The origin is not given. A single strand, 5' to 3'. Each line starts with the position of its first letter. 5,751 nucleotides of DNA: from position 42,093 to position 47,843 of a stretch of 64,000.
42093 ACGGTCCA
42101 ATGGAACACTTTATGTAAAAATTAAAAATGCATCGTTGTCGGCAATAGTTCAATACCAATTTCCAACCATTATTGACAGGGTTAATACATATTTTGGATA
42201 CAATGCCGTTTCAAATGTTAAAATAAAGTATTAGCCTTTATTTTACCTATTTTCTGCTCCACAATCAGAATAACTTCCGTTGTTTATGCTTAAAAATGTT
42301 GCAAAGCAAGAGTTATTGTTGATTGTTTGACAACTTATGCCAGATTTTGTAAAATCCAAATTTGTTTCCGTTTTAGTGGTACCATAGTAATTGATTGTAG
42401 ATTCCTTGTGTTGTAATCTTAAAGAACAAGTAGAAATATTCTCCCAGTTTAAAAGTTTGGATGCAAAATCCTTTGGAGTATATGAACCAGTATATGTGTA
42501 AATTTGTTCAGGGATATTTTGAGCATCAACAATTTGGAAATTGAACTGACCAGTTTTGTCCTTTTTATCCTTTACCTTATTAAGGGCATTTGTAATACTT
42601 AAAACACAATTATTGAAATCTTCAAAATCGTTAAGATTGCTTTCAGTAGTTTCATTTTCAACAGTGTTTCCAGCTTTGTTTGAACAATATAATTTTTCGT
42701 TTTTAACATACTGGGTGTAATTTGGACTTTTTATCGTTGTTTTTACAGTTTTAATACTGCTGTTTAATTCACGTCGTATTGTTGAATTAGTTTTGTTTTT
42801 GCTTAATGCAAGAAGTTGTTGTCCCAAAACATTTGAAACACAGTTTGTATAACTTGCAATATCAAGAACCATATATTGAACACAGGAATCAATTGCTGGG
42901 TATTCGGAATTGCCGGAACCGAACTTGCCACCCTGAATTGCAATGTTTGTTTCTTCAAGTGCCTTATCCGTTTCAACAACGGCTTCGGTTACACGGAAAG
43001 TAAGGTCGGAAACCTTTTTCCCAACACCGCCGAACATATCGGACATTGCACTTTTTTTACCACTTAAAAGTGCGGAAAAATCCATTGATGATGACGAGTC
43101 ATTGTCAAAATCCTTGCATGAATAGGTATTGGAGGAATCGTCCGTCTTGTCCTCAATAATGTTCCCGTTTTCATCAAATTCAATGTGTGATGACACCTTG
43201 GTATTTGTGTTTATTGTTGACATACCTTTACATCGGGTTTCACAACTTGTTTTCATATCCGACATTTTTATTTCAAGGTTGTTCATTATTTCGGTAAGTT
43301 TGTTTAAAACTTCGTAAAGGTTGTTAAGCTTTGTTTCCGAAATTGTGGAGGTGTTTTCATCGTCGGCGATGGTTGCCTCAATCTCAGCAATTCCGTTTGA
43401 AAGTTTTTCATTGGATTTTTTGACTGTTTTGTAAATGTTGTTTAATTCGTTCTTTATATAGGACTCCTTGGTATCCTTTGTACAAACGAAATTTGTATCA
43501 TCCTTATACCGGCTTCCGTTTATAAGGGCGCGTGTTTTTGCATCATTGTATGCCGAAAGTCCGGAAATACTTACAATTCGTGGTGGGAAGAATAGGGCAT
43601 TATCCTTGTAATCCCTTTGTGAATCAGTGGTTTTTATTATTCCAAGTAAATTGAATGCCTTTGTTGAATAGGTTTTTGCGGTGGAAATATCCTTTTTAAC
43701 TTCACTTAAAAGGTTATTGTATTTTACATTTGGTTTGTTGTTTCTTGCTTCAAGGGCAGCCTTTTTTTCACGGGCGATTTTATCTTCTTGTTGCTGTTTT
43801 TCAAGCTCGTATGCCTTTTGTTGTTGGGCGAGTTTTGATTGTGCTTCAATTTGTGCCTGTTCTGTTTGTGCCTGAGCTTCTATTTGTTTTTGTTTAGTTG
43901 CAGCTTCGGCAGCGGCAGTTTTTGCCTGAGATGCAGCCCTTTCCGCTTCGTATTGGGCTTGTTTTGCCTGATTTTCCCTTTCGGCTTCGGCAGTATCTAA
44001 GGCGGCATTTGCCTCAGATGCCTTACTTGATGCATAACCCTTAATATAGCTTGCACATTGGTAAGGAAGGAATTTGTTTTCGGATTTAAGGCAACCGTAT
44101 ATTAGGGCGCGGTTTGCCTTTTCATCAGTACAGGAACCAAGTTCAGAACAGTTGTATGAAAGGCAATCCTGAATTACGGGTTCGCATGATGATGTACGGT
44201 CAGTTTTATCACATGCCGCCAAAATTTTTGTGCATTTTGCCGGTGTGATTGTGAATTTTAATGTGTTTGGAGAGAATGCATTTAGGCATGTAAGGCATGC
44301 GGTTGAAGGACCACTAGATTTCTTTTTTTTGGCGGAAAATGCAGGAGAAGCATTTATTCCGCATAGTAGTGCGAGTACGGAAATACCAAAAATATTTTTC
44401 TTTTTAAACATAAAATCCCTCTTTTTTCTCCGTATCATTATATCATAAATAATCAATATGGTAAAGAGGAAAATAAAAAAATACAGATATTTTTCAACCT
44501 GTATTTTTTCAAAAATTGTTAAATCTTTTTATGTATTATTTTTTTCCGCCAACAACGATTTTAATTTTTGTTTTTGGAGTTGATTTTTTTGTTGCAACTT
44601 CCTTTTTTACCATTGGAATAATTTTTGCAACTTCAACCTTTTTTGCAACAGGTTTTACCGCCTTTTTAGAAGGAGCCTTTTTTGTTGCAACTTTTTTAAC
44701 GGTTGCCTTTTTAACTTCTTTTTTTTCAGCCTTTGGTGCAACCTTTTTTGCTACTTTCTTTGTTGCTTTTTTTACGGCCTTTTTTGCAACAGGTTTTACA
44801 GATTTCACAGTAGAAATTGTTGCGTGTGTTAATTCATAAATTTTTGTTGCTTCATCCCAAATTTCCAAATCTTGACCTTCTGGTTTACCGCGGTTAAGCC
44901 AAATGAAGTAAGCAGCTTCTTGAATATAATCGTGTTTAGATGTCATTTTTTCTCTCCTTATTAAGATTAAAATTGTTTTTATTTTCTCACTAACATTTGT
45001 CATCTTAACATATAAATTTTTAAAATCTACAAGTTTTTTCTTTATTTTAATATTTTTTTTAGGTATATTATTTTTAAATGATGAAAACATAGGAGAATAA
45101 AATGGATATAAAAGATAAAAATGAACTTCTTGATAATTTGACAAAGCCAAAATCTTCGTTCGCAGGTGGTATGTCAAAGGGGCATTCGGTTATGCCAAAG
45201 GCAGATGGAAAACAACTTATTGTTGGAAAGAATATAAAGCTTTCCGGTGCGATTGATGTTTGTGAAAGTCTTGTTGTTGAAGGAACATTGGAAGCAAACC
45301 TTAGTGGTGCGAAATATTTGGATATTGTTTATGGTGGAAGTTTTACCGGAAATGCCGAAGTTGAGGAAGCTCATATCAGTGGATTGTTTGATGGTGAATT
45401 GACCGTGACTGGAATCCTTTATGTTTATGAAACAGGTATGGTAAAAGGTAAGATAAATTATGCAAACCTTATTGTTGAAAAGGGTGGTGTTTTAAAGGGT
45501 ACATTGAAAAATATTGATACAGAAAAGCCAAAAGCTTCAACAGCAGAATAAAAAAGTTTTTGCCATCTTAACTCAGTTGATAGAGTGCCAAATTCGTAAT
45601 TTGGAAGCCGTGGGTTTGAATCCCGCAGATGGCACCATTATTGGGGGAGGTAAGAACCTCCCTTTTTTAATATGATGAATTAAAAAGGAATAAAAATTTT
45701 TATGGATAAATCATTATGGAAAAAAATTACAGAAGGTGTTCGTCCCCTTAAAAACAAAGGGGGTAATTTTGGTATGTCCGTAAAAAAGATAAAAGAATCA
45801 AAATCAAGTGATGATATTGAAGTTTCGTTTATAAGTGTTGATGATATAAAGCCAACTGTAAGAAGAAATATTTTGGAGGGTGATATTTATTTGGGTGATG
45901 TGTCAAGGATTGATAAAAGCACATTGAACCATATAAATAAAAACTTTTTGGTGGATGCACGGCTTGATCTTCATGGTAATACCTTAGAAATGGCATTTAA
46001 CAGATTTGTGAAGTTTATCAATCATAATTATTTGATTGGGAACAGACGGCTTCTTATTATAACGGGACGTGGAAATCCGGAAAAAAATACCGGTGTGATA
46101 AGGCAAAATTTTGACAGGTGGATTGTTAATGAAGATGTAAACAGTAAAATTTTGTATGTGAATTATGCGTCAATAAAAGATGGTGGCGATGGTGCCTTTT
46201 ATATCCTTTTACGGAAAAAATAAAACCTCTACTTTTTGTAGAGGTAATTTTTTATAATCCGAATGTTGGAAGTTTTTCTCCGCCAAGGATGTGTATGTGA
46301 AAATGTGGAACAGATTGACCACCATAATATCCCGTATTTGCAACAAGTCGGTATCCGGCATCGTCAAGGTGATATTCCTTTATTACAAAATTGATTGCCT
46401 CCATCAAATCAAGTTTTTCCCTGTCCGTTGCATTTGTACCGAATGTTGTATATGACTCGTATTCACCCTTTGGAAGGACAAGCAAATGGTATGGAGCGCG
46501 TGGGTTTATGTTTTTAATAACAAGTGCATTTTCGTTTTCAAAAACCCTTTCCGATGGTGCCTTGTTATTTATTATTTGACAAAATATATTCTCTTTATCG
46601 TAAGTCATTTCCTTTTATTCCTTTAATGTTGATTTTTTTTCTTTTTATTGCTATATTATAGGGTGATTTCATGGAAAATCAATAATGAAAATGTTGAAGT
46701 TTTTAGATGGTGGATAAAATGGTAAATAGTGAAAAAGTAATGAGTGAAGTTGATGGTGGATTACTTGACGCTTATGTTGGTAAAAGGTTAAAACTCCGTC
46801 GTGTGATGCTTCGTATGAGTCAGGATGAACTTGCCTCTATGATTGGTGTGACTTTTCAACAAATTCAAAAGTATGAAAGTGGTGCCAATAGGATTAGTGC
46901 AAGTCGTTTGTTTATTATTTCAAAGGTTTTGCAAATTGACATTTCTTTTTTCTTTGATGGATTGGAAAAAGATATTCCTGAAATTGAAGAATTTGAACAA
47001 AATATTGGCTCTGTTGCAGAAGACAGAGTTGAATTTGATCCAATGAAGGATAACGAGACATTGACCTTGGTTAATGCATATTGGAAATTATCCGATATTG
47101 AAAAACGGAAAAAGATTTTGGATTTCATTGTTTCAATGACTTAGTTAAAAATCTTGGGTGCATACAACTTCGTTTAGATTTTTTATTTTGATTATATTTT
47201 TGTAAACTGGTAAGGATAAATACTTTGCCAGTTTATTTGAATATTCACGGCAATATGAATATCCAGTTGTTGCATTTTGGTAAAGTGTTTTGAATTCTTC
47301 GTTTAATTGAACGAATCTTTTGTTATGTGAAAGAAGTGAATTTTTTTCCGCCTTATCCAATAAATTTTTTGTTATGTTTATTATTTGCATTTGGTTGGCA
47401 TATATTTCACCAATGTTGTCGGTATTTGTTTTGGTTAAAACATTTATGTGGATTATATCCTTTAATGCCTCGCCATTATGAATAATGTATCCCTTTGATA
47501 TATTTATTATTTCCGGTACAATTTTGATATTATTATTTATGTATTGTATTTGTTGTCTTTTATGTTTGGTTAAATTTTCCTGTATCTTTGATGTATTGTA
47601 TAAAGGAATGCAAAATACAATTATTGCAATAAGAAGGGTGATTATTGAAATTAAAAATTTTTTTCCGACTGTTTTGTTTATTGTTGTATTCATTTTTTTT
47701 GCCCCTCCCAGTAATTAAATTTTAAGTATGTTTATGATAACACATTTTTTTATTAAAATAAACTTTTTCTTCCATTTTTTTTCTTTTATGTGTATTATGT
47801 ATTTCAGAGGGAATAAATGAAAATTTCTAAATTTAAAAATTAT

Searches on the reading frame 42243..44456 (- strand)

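Call 87: search_protein_families(library=pfam, proteins=[window:42243-44456:-], max_evalue=0.01)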
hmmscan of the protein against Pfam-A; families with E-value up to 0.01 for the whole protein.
window:42243-44456:- (737 aa): 1 family
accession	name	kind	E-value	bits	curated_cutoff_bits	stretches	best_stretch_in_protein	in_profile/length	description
PF08702.15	Fib_alpha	-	0.005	17.5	29.9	1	326-415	58-142/143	Fibrinogen alpha/beta chain family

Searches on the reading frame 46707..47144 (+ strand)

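Call 4: search_protein_families(library=pfam, proteins=[window:46707-47144:+], max_evalue=1)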
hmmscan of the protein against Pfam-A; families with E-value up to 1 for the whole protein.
window:46707-47144:+ (145 aa): 7 families
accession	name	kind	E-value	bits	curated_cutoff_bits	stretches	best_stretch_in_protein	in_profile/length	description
PF01381.28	HTH_3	-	3.2e-13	50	23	1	28-82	1-55/55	Helix-turn-helix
PF12844.13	HTH_19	-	6e-06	26.5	30.2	1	25-68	1-44/64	Helix-turn-helix domain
PF13443.12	HTH_26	-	0.0011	19.6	22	1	36-79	10-54/63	Cro/C1-type HTH DNA-binding domain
PF13560.12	HTH_31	-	0.0011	19.6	27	1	25-68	3-47/64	Helix-turn-helix domain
PF15943.11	YdaS_toxin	-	0.003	17.8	30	1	38-76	10-48/65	Bacterial toxin YdaS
PF13545.12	HTH_Crp_2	-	0.011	16.1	27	1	32-51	18-37/70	Crp-like helix-turn-helix domain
PF15731.11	MqsA_antitoxin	-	0.09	13.3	30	1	28-68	74-114/131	Antitoxin component of bacterial toxin-antitoxin system, MqsA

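Call 5: search_protein_families(library=ncbifam, proteins=[window:46707-47144:+], max_evalue=1)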
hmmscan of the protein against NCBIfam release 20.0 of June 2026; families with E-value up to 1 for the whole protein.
window:46707-47144:+ (145 aa): 17 families
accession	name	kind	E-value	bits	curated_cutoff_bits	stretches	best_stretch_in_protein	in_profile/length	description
NF047948.1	male_kill_WMK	equivalog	1.2e-12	47.9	300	1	23-139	162-256/300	WO male-killing family protein Wmk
NF007257.0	PRK09706.1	subfamily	3.9e-09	36.4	101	1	23-98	5-80/135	transcriptional repressor DicA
NF041951.1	phage_RstR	subfamily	6e-08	32.9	80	1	25-81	4-60/108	RstR family transcriptional repressor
NF052239.1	antitox_spr1629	equivalog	4.7e-07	29.2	335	1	23-87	2-66/377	spr1629 family repressor/antitoxin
NF003162.0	PRK04140.1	equivalog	5.3e-06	25.7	263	1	17-87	120-190/317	transcriptional regulator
TIGR03830.1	CxxCG_CxxCG_HTH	subfamily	2.2e-05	24.2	61.8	1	23-66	65-108/127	type II TA system antitoxin MqsA family protein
NF038139.1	Reg_Aceta_RamB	equivalog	0.00011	21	700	1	23-125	2-99/465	acetate metabolism transcriptional regulator RamB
TIGR03070.1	couple_hipB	subfamily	0.00013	21.8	71.65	1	25-68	4-47/58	type II toxin-antitoxin system Y4mF family antitoxin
NF006015.0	PRK08154.1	subfamily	0.00014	21.1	204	1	22-94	29-101/314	anaerobic benzoate catabolism transcriptional regulator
NF041575.1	antitoxPezA_Strep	equivalog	0.00017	21.6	290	1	24-97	2-74/158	type II toxin-antitoxin system antitoxin PezA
TIGR00270.2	TIGR00270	equivalog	0.00093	19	110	1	8-79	61-131/159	multiprotein bridging factor aMBF1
NF007271.0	PRK09726.1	equivalog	0.0018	18.3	79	1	26-81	15-70/88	type II toxin-antitoxin system antitoxin HipB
NF007408.0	PRK09943.1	equivalog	0.0022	17.6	211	1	24-89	8-74/185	HTH-type transcriptional regulator PuuR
NF040522.1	VC1465_fam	subfamily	0.012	15.7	70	1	29-66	2-39/111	VC1465 family Xer recombination activation factor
TIGR01128.2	holA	equivalog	0.039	13.3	80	1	29-78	244-295/316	DNA polymerase III subunit delta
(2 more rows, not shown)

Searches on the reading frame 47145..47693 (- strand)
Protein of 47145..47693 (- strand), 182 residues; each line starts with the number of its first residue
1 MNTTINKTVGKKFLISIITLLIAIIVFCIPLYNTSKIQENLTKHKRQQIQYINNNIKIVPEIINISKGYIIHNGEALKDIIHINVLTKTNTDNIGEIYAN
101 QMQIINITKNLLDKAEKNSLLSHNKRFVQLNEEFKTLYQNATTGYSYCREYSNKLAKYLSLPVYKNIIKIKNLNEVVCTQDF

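Call 4: search_protein_families(library=pfam, proteins=[window:47145-47693:-], max_evalue=1)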
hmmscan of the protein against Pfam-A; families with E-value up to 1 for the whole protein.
window:47145-47693:- (182 aa): 5 families
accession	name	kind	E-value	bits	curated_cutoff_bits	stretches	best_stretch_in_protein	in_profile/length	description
PF04011.17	LemA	-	6.2e-05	23.3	26.2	1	56-138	13-94/149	LemA family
PF04782.17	DUF632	-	0.0091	15.7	25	1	96-163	193-261/317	Protein of unknown function (DUF632)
PF05968.16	Bacillus_PapR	-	0.045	14.5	27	0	116-132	26-42/48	Bacillus PapR protein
PF03312.20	DUF272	-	0.12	13.2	25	1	116-171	8-63/124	Protein of unknown function (DUF272)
PF10243.14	MIP-T3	-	0.13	12.7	23.4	1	12-61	29-78/113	Microtubule-binding protein MIP-T3 CH-like domain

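Call 5: search_protein_families(library=ncbifam, proteins=[window:47145-47693:-], max_evalue=1)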
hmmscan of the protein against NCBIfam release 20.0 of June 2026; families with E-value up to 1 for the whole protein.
window:47145-47693:- (182 aa): 0 families

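Call 78: search_protein_families(library=pfam, alignment_id=A6, max_evalue=0.01)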
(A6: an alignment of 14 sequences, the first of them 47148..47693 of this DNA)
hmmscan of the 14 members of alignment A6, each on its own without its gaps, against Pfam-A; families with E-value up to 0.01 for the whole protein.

A. member 1, window:47148-47693:- (182 aa): 2 families
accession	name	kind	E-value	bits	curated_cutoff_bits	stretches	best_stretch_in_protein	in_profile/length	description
PF04011.17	LemA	-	6.2e-05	23.3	26.2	1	56-138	13-94/149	LemA family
PF04782.17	DUF632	-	0.0091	15.7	25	0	96-163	193-261/317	Protein of unknown function (DUF632)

B. families by the number of members that match (of 14 scanned): 6 families
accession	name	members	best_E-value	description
PF04011.17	LemA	11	4.1e-09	LemA family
PF22539.1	DUF7004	1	0.0051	Family of unknown function (DUF7004)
PF15960.10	DUF4763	1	0.0061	Domain of unknown function (DUF4763)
PF06143.16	Baculo_11_kDa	1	0.0063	Baculovirus 11 kDa family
PF22342.1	T3SS_CopN_3rd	1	0.0088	T3SS, Low calcium response E, third helical domain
PF04782.17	DUF632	1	0.0091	Protein of unknown function (DUF632)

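Call 79: search_solved_structures(query=A6, max_evalue=1)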
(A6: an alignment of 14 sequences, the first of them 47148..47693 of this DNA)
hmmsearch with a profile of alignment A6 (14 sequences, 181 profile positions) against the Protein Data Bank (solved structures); distinct sequences matched with E-value up to 1: 3.
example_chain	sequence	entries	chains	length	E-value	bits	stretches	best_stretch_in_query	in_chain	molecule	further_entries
2etd_A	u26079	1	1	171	2.4e-06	30.5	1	34-141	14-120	lemA protein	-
6xl5_G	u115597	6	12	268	0.03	17.1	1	32-73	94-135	MerR family transcriptional regulator EcmrR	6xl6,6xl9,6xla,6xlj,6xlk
6xaw_A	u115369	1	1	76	0.27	14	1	62-116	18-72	Transcriptional regulatory protein SIN3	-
